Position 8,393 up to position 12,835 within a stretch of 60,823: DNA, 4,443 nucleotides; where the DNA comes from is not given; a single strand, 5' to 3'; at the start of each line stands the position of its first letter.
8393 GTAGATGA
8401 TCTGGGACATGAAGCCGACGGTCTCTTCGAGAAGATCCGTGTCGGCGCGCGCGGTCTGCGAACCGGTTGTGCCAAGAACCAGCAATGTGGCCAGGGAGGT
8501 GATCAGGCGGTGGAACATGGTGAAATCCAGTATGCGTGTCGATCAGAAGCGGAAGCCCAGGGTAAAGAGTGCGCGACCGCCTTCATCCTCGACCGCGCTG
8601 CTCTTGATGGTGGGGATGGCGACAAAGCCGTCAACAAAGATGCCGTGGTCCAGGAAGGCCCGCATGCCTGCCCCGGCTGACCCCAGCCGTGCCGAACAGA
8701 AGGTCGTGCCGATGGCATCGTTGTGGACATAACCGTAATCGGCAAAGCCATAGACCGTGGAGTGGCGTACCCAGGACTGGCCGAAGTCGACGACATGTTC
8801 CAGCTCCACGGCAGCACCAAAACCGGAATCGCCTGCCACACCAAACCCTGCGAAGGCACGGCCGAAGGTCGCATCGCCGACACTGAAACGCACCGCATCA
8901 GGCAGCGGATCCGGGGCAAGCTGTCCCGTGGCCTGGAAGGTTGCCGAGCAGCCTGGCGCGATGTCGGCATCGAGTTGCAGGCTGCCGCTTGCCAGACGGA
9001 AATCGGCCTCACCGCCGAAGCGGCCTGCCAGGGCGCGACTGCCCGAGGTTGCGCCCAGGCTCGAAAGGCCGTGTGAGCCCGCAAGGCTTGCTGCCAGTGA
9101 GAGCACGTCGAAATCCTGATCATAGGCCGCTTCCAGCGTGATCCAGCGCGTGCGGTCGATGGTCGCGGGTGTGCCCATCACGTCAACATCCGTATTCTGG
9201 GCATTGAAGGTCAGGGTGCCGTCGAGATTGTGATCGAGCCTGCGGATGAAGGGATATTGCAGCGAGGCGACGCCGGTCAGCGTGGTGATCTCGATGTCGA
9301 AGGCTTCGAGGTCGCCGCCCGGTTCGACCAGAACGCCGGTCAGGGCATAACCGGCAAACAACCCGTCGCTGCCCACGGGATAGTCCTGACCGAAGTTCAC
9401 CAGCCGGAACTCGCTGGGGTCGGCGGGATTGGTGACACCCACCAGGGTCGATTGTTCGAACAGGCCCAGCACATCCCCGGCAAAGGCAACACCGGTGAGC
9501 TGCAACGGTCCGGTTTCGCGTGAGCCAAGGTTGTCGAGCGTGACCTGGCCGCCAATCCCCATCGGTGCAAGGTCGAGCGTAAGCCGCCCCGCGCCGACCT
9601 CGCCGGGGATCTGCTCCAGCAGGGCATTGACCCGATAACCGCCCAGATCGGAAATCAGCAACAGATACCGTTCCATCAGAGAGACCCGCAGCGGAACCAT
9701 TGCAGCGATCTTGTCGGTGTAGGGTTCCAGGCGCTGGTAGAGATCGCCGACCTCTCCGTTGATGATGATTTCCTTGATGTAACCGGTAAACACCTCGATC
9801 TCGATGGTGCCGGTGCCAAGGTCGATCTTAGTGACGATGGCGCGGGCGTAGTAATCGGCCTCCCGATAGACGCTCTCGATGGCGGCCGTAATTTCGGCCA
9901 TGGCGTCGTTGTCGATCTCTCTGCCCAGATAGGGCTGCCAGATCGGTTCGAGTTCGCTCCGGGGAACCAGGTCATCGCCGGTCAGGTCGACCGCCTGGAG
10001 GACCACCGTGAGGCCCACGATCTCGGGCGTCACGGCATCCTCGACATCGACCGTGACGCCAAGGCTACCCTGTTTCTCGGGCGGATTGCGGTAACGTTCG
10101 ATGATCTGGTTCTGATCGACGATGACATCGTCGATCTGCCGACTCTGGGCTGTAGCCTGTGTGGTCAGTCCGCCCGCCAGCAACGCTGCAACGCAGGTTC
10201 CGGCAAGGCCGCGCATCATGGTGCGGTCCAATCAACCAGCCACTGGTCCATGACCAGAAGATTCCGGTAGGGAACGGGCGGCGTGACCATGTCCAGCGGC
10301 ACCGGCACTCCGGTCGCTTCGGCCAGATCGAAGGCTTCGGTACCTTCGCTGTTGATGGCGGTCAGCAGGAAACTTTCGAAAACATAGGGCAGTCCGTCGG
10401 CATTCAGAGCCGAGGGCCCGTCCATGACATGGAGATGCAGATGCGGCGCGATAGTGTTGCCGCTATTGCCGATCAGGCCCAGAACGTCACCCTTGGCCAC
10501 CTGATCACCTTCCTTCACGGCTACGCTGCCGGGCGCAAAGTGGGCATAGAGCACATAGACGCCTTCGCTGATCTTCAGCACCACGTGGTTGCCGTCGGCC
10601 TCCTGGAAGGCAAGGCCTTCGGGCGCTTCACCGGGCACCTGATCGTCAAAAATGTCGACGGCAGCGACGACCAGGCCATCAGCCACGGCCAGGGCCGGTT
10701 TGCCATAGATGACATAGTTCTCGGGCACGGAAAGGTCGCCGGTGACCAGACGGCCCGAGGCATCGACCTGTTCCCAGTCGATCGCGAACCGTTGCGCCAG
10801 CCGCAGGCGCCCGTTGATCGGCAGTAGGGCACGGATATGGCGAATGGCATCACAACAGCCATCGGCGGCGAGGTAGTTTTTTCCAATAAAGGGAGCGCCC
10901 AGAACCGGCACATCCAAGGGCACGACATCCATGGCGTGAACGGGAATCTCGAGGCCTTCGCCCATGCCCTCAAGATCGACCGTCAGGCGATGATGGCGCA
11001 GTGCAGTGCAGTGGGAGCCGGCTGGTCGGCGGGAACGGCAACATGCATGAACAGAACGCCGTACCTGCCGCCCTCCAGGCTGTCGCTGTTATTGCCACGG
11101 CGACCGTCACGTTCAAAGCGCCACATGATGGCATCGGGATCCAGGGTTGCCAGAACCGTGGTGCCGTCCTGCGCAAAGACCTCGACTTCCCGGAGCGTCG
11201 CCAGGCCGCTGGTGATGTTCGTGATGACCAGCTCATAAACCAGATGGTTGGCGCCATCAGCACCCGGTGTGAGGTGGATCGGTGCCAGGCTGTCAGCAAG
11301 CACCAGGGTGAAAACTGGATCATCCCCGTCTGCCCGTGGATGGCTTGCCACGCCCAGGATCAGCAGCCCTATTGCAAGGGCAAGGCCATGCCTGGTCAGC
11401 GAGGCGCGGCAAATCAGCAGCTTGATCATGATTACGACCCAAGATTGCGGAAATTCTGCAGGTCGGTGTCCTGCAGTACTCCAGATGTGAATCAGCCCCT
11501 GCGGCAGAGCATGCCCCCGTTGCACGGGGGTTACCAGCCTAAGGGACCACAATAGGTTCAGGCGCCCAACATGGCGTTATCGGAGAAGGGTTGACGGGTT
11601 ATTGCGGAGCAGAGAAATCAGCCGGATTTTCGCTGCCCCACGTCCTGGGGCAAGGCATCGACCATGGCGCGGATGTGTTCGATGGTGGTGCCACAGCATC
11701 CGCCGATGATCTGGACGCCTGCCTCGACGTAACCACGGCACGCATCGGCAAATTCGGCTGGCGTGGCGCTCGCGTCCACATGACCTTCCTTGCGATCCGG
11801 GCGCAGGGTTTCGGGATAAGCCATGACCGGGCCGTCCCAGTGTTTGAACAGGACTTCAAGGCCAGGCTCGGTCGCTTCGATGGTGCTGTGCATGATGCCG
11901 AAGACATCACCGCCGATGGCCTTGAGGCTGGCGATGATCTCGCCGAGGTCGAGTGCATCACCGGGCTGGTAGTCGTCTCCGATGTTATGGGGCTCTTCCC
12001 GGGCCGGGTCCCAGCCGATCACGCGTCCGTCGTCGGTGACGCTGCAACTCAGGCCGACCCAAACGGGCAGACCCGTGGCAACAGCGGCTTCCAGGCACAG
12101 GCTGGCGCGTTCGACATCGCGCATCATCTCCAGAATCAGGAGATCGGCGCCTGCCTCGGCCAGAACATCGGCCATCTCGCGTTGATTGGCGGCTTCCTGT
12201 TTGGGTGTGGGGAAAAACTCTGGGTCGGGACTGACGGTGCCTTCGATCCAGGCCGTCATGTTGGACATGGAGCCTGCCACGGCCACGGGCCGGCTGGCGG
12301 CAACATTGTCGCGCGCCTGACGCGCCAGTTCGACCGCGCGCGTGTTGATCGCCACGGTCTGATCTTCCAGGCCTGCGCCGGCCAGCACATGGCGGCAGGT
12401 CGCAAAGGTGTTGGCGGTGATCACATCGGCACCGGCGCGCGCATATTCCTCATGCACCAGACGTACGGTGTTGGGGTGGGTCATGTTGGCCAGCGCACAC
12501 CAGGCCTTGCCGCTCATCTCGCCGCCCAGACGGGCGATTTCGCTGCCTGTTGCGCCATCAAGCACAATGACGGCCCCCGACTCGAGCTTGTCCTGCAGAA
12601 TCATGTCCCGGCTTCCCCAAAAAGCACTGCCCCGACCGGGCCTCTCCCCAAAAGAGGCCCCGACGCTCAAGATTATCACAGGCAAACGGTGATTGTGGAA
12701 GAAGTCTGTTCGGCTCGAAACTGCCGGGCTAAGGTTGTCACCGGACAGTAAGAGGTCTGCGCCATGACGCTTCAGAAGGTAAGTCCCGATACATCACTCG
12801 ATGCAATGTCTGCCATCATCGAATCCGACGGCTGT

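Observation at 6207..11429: Passenger-less TpsB in a coupled operon with three peptidoglycan-hydrolase-like proteins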

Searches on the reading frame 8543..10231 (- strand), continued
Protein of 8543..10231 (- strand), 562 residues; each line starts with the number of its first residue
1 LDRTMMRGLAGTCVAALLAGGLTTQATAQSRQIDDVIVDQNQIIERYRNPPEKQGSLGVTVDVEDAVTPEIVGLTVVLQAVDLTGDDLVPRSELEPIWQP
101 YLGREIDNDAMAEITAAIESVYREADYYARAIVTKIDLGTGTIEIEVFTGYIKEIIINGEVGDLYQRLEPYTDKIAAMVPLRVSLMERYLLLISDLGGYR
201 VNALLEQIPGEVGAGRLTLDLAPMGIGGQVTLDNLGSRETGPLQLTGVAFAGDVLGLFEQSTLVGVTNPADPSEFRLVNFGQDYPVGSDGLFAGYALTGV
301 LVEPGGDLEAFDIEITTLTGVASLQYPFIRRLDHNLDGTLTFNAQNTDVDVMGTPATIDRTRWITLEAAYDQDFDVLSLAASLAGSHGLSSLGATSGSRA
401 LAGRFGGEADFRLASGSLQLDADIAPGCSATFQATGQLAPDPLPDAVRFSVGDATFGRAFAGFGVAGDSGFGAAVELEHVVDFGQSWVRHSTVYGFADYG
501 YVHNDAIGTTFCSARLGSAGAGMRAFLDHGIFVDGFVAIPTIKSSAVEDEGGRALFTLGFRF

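Call 61: find_encoding_contigs(protein=P0004, flank=6000, max_places=2)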
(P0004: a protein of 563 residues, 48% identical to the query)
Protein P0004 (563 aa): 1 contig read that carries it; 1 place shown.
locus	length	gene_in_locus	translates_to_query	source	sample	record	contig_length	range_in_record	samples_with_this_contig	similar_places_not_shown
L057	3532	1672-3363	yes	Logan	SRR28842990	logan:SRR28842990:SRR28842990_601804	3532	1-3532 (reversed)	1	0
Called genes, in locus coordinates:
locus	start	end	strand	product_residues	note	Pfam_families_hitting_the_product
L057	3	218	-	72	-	?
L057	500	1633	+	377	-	PF01551:Peptidase_M23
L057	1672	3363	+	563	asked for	PF03865:ShlB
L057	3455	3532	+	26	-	?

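Call 62: find_encoding_contigs(protein=P0006, flank=6000, max_places=2)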
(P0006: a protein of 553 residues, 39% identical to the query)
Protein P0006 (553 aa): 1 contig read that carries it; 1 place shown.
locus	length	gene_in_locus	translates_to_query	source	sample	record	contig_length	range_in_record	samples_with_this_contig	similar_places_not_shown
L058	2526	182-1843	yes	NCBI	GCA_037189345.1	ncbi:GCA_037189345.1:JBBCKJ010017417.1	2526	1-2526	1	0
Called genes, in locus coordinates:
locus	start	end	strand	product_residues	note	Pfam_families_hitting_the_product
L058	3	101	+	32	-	?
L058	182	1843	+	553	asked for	PF08479:POTRA_2, PF03865:ShlB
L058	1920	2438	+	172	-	PF02308:MgtC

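Call 63: fold_search(model_id=the predicted structure, library=pdb)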
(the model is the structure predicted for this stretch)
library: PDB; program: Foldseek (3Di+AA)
matches with E <= 10: 866; with E <= 0.001: 356
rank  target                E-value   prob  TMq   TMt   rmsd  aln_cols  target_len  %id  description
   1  6wim                  6.2e-32  1.00  0.71  0.73   6.3       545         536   18  CdiB from Escherichia coli (released 2020-11-04)
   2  6wil                  7.8e-25  1.00  0.62  0.65   8.7       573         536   16  CdiB from Acinetobacter baumannii (released 2020-11-04)
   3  4ql0                  1.6e-24  1.00  0.58  0.62  28.3       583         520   18  Crystal Structure Analysis of the Membrane Transporter FhaC (double mutant V169T, I176N) (released 2015-06-17)
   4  4qky                  9.4e-23  1.00  0.57  0.66  28.6       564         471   16  Crystal Structure Analysis of the Membrane Transporter FhaC (released 2014-10-22)
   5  7bnq_A                4.2e-18  1.00  0.51  0.40   8.5       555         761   14  Lateral-closed conformation of the lid-locked BAM complex (BamA E435C S665C, BamBDCE) by cryoEM (released 2021-06-02)
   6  5ayw_A                2.3e-17  1.00  0.51  0.38   9.0       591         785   12  Structure of a membrane complex (released 2016-02-24)
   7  4k3c                  2.3e-17  1.00  0.49  0.51   8.8       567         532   14  The crystal structure of BamA from Haemophilus ducreyi lacking POTRA domains 1-3 (released 2013-09-04)
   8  3njt                  2.7e-17  1.00  0.54  0.65   6.7       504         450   14  Crystal structure of the R450A mutant of the membrane protein FhaC (released 2010-11-03)
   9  9hg7_A                3.0e-17  1.00  0.52  0.39   8.2       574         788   13  BAM-SurA complex in the swing-out state (released 2025-04-16)
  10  5d0o_A                3.9e-17  1.00  0.53  0.40   8.3       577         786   13  BamABCDE complex, outer membrane beta barrel assembly machinery entire complex (released 2016-03-09)
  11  9a2o_MODEL_1_A        4.3e-17  1.00  0.52  0.38  10.1       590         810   13  Model of E. coli BamA by in-cell photo-crosslinking MS and deep learning (released 2023-02-24)
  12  8pzu_A                5.7e-17  1.00  0.54  0.41   8.0       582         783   13  Wait Complex: BAM bound Darobactin-B and Compact SurA (released 2024-09-25)
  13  9co0_A                6.7e-17  1.00  0.54  0.49   8.3       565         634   13  CryoEM structure of BAM in complex with the PTB2 open-state inhibitor (in SMA nanodisc) (released 2024-12-25)
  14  7tt4_A                7.0e-17  1.00  0.53  0.48   8.3       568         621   13  BamABCDE bound to substrate EspP class 6 (released 2022-03-30)
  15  8pz1_A                9.2e-17  1.00  0.54  0.41   7.8       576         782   12  Wait Complex: Lateral open BAM bound Compact SurA (released 2024-09-25)
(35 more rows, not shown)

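Call 65: search_solved_structures(query=L057:500-1633:+, max_evalue=0.01, show_alignments=2)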
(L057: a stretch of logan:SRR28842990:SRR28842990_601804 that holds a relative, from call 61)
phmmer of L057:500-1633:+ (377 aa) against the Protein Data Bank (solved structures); distinct sequences matched with E-value up to 0.01: 28.
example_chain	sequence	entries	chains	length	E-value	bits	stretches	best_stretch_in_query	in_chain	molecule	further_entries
5kvp_A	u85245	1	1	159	2e-08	37.2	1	250-308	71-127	Zoocin A endopeptidase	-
6muk_A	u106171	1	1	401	2.4e-06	30.4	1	251-306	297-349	Peptidase M23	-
3slu_A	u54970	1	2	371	2.4e-06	30.4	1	251-306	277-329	M23 peptidase domain protein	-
5j1l_A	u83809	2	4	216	2.9e-06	30.1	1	251-306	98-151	ToxR-activated gene (TagE)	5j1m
9gy1_A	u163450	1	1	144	3.6e-06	29.8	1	252-320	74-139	Peptidase, M23 family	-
9m7n_A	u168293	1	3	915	5.2e-06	29.3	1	250-321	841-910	Gp16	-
4rny_A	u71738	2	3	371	6e-06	29.1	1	251-309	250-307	Conserved hypothetical secreted protein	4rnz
6ue4_A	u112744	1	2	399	1.7e-05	27.6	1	251-306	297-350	ShyA endopeptidase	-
6u2a_A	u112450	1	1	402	1.7e-05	27.6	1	251-306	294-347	ShyA endopeptidase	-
6jmx_A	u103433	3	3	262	1.7e-05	27.6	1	251-315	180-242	Peptidase M23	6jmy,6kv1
6smk_A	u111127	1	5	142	3.2e-05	26.7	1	250-309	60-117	Peptidase_M23 domain-containing protein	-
4qp5_A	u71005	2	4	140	3.2e-05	26.7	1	250-309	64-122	Lysostaphin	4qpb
5nmy_A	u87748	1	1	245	7.4e-05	25.5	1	250-310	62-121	Lysostaphin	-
4lxc_A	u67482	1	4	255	8e-05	25.4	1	250-309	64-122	Lysostaphin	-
2hsi_A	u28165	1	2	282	9e-05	25.2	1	251-309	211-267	Putative peptidase M23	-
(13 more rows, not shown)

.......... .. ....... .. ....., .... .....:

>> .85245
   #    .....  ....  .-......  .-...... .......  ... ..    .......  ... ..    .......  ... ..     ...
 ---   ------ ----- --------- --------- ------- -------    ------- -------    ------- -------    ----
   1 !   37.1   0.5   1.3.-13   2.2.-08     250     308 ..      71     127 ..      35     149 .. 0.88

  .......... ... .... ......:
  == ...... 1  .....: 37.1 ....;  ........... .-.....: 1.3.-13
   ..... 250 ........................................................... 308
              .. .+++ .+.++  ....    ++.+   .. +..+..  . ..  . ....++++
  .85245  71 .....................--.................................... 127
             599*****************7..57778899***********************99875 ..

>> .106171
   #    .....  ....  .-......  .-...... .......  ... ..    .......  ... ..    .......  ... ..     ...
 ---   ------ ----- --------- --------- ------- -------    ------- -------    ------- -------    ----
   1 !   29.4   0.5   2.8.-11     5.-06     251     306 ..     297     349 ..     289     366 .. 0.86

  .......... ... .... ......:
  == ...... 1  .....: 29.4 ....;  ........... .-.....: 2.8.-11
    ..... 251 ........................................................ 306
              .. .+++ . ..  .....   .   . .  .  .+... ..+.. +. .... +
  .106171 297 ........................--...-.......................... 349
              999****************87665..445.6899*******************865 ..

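Call 79: search_protein_families(library=pfam, proteins=[L057:500-1633:+], max_evalue=0.001)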
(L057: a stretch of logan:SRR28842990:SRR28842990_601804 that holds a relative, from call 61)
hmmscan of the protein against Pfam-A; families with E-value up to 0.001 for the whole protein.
L057:500-1633:+ (377 aa): 1 family
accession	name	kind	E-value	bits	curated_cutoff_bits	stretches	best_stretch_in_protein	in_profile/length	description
PF01551.29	Peptidase_M23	-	1.3e-17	64.2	28.7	1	213-312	12-93/96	Peptidase family M23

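Call 86: search_protein_representatives(alignment_id=A2)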
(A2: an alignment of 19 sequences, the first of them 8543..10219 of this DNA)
Query: 19 sequences, 565 profile positions. Proteins with E-value up to 0.001 (for the whole library): 15606; up to 1e-10: 9880; up to 1e-30: 3337. The best 150 are listed.
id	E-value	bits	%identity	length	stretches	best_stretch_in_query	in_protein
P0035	3.8e-219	745.3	-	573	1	11-565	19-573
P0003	3.8e-216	735.3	-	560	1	5-565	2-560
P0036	2.6e-194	663.3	-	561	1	11-563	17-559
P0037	2.4e-191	653.5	-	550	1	24-565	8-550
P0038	1.3e-190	651.1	-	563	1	16-565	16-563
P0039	6.2e-190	648.8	-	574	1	15-565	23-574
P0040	1.4e-184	631.1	-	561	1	12-564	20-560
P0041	1.1e-183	628.1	-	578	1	9-565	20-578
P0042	2.4e-180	617.1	-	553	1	17-565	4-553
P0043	4.7e-174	596.4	-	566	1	12-563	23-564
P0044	2.0e-171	587.7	-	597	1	6-564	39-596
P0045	9.0e-166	569.0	-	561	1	13-565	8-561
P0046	2.8e-164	564.1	-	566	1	11-565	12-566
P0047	5.8e-162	556.5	-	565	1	11-565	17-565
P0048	6.4e-162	556.3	-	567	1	8-565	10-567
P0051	4.7e-111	388.4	-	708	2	176-565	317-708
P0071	8.4e-99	348.0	-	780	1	41-563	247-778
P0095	2.1e-95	336.7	-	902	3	76-544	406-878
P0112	1.7e-93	330.4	-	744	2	70-561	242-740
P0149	7.5e-91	321.7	-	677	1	64-563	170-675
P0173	3.3e-89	316.3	-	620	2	169-564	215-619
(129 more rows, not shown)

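Call 92: search_protein_families(library=pfam, proteins=[P0051, P0071, P0095, P0112, P0149, P0173, P0044], max_evalue=0.001)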
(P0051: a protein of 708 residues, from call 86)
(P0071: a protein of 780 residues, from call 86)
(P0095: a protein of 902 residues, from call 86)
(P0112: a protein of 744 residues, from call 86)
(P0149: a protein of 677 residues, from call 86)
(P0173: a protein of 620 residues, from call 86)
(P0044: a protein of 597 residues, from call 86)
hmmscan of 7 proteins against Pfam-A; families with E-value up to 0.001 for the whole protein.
P0051 (708 aa): 2 families
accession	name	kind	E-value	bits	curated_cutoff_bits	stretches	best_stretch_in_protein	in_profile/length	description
PF03865.19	ShlB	-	2.6e-25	90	22.7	1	367-670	12-311/311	Haemolysin secretion/activation protein ShlB/FhaC/HecB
PF08479.16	POTRA_2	-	3.5e-18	65.6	24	1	95-167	4-76/76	POTRA domain, ShlB-type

P0071 (780 aa): 3 families
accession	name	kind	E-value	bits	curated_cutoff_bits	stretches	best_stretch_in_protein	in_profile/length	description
PF03865.19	ShlB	-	3.7e-29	102.6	22.7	1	435-739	12-311/311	Haemolysin secretion/activation protein ShlB/FhaC/HecB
PF08479.16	POTRA_2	-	2e-18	66.4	24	1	291-362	5-76/76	POTRA domain, ShlB-type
PF11741.13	AMIN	-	1.4e-06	28.7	20.5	1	2-92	11-100/101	AMIN domain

P0095 (902 aa): 5 families
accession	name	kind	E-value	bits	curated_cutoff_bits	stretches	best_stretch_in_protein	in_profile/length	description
PF08479.16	POTRA_2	-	1.2e-57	192.1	24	3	409-484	1-76/76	POTRA domain, ShlB-type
PF07244.20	POTRA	-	8e-19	68.6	21.3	2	410-484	2-79/79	Surface antigen variable number repeat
PF03865.19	ShlB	-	3.2e-13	50.3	22.7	1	551-817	6-271/311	Haemolysin secretion/activation protein ShlB/FhaC/HecB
PF25280.1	POTRA2_Toc75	-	1.3e-06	29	27.5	0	268-316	64-111/112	Toc75-like, second POTRA domain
PF08478.15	POTRA_1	-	0.00035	21.2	23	0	243-298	3-58/69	POTRA domain, FtsQ-type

P0112 (744 aa): 3 families
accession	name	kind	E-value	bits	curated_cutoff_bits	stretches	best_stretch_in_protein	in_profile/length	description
PF08479.16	POTRA_2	-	1.9e-30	104.9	24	2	252-325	2-75/76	POTRA domain, ShlB-type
PF03865.19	ShlB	-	7.3e-23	81.9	22.7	1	398-702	12-310/311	Haemolysin secretion/activation protein ShlB/FhaC/HecB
PF07244.20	POTRA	-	1.8e-05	25.8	21.3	0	253-324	3-77/79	Surface antigen variable number repeat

P0149 (677 aa): 3 families
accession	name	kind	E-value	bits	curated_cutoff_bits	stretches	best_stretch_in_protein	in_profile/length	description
PF03865.19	ShlB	-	6.3e-28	98.6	22.7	1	335-636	13-310/311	Haemolysin secretion/activation protein ShlB/FhaC/HecB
PF08479.16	POTRA_2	-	4.8e-14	52.4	24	1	188-261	3-76/76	POTRA domain, ShlB-type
PF01103.29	Omp85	-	1e-11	45.4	24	1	428-656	61-309/325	Omp85 superfamily domain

P0173 (620 aa): 2 families
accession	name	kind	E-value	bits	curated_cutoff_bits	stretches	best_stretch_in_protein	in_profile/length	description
PF08479.16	POTRA_2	-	2.6e-19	69.3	24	1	92-166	2-76/76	POTRA domain, ShlB-type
PF03865.19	ShlB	-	7.8e-18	65.4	22.7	1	263-580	3-311/311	Haemolysin secretion/activation protein ShlB/FhaC/HecB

P0044 (597 aa): 2 families
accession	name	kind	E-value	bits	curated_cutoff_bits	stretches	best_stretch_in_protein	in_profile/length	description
PF03865.19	ShlB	-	5.1e-18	66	22.7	1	259-558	12-308/311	Haemolysin secretion/activation protein ShlB/FhaC/HecB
PF08479.16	POTRA_2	-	3.7e-10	40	24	1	112-185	1-75/76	POTRA domain, ShlB-type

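Call 93: search_protein_families(library=pfam, proteins=[L008:7225-8502:-, L008:17520-20024:+, L008:16485-17003:-, L008:4234-5370:+, L013:5419-6690:+, L013:11587-13161:-, L013:13782-14813:+, L009:14528-15478:-, L009:17277-18530:-, L005:6470-8332:+], max_evalue=0.0001)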
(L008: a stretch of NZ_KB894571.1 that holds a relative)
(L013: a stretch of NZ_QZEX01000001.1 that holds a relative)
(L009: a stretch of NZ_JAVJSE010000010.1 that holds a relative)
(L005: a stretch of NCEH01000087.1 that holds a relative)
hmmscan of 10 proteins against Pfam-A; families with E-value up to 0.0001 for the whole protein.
L008:7225-8502:- (425 aa): 3 families
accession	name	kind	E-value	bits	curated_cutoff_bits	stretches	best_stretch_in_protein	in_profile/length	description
PF25137.1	ADH_Fe_C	-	1.2e-52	178.9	27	1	227-425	1-194/194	Fe-containing alcohol dehydrogenase family, C-terminal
PF00465.25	Fe-ADH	-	5.6e-50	169.6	31.3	1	51-216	3-168/168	Iron-containing alcohol dehydrogenase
PF13685.12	Fe-ADH_2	-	2.1e-09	38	28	1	54-151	2-97/149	Iron-containing alcohol dehydrogenase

L008:17520-20024:+ (834 aa): 4 families
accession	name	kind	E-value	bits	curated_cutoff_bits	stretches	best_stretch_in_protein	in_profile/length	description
PF25392.1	MS_channel_TM1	-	4.4e-26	91.2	27.1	1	434-512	1-79/79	Mechanosensitive ion channel, transmembrane helix 1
PF00924.24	MS_channel_2nd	-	2.7e-15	56.6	20.2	1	614-676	2-66/68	Mechanosensitive ion channel, beta-domain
PF21088.3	MS_channel_1st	-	5.6e-09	36.3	23.1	1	572-612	2-42/42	Mechanosensitive ion channel, transmembrane helices 2/3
PF21082.3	MS_channel_3rd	-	5.8e-08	33.5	21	1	684-770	2-88/88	Mechanosensitive ion channel MscS, C-terminal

L008:16485-17003:- (172 aa): 1 family
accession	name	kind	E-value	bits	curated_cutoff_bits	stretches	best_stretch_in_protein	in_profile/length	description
PF04314.18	PCuAC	-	5e-42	142.6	29.4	1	33-141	1-108/109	Copper chaperone PCu(A)C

L008:4234-5370:+ (378 aa): 7 families
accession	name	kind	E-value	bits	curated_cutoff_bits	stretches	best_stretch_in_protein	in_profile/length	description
PF01262.27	AlaDh_PNT_C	-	5.5e-86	287.8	23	1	143-351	3-213/214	Alanine dehydrogenase/PNT, C-terminal domain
PF05222.21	AlaDh_PNT_N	-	4.3e-48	163.4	30.4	1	4-137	1-136/136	Alanine dehydrogenase/PNT, N-terminal domain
PF02826.25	2-Hacid_dh_C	-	5.9e-07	29.5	25.1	1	167-268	35-127/178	D-isomer specific 2-hydroxyacid dehydrogenase, NAD binding domain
PF07992.20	Pyr_redox_2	-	7.1e-07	29.4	26.1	1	124-212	107-186/291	Pyridine nucleotide-disulphide oxidoreductase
PF01488.26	Shikimate_DH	-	9.2e-07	29.5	24.3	1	167-269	11-113/138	Shikimate / quinate 5-dehydrogenase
PF00070.33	Pyr_redox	-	8.6e-06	26.6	22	1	170-213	1-44/82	Pyridine nucleotide-disulphide oxidoreductase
PF03807.23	F420_oxidored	-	8.5e-05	23.5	21.6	0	170-268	1-92/94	NADP oxidoreductase coenzyme F420-dependent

L013:5419-6690:+ (423 aa): 1 family
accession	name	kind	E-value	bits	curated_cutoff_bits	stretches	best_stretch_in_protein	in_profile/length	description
PF10150.14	RNase_E_G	-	6.5e-33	114.8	25.5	2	289-413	140-269/270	Ribonuclease E/G family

L013:11587-13161:- (524 aa): 1 family
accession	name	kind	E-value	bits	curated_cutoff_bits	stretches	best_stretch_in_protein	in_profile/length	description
PF01384.25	PHO4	-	1.1e-107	360.5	33.7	1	109-512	1-350/350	Phosphate transporter family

L013:13782-14813:+ (343 aa): 1 family
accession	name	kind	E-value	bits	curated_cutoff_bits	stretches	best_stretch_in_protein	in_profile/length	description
PF03601.19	Cons_hypoth698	-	4e-65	220.2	24.5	1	29-323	1-303/304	Conserved hypothetical protein 698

L009:14528-15478:- (316 aa): 1 family
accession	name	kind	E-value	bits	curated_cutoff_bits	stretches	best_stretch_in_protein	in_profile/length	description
PF00753.33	Lactamase_B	-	1.2e-22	81.3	22.7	1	40-226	8-196/196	Metallo-beta-lactamase superfamily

L009:17277-18530:- (417 aa): 1 family
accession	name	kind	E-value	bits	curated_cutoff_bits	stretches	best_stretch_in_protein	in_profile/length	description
PF05721.19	PhyH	-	8e-12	46.3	22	1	209-318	104-204/213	Phytanoyl-CoA dioxygenase (PhyH)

L005:6470-8332:+ (620 aa): 1 family
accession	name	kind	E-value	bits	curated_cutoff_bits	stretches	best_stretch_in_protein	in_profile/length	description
PF00486.34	Trans_reg_C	-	1.6e-18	67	26.2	1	110-185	1-76/77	Transcriptional regulatory protein, C terminal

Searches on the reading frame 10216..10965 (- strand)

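Call 4: search_protein_families(library=pfam, proteins=[window:10216-10965:-], max_evalue=0.01)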
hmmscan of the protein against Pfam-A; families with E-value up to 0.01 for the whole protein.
window:10216-10965:- (249 aa): 2 families
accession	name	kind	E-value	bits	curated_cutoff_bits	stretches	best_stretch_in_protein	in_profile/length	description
PF01551.29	Peptidase_M23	-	1.7e-14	54.2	28.7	1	87-187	12-94/96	Peptidase family M23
PF13533.13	Biotin_lipoyl_2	-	0.00047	20.4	29.8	1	147-162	13-28/32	Biotin-lipoyl like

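Call 5: search_protein_families(library=ncbifam, proteins=[window:10216-10965:-], max_evalue=0.01)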
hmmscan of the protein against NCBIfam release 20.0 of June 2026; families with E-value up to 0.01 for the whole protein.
window:10216-10965:- (249 aa): 10 families
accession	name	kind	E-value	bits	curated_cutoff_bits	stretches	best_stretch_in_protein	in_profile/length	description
NF052530.1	Heli_ShapePgp3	exception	2.8e-10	39.8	300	1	125-183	198-254/270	peptidoglycan metallopeptidase Pgp3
NF052336.1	PdgHdaseHSB100310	equivalog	5.8e-07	29.2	500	1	123-187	86-148/316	peptidoglycan hydrolase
NF008652.0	PRK11649.1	equivalog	1.6e-06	27.1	341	1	120-186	339-403/439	murein DD-endopeptidase MepM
NF050804.1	CellDivDipMCaul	equivalog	3e-06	26.3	900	1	88-184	538-617/634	cell division endopeptidase DipM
NF052529.1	PG_M23_Pgp6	exception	5.2e-06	25.4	600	1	125-180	366-419/452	peptidoglycan metallopeptidase Pgp6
NF053825.1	PdgNdpepShyA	equivalog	2e-05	23.5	700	1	125-188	327-388/425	peptidoglycan DD-endopeptidase ShyA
NF053824.1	PdgNdpepShyC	equivalog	8.9e-05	21.5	700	1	120-179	322-379/429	peptidoglycan DD-endopeptidase ShyC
NF041208.1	celldiv_DipM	equivalog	0.0022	17.3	740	1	125-188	351-412/419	cell division endopeptidase DipM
NF047755.1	LIC_10271_M23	exception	0.0027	17.5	180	1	126-165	149-186/207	LIC_10271 family cell wall hydrolase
NF004799.0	PRK06148.1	subfamily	0.0075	14.2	1128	1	136-182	490-539/1015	hypothetical protein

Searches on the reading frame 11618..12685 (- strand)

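Call 55: search_protein_families(library=pfam, proteins=[window:11618-12685:-], max_evalue=0.001)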
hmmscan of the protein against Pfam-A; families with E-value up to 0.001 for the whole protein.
window:11618-12685:- (355 aa): 1 family
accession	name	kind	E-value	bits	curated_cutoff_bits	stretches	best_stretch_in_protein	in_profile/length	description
PF02574.22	S-methyl_trans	-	1.9e-51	176.1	22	1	40-345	1-283/283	Homocysteine S-methyltransferase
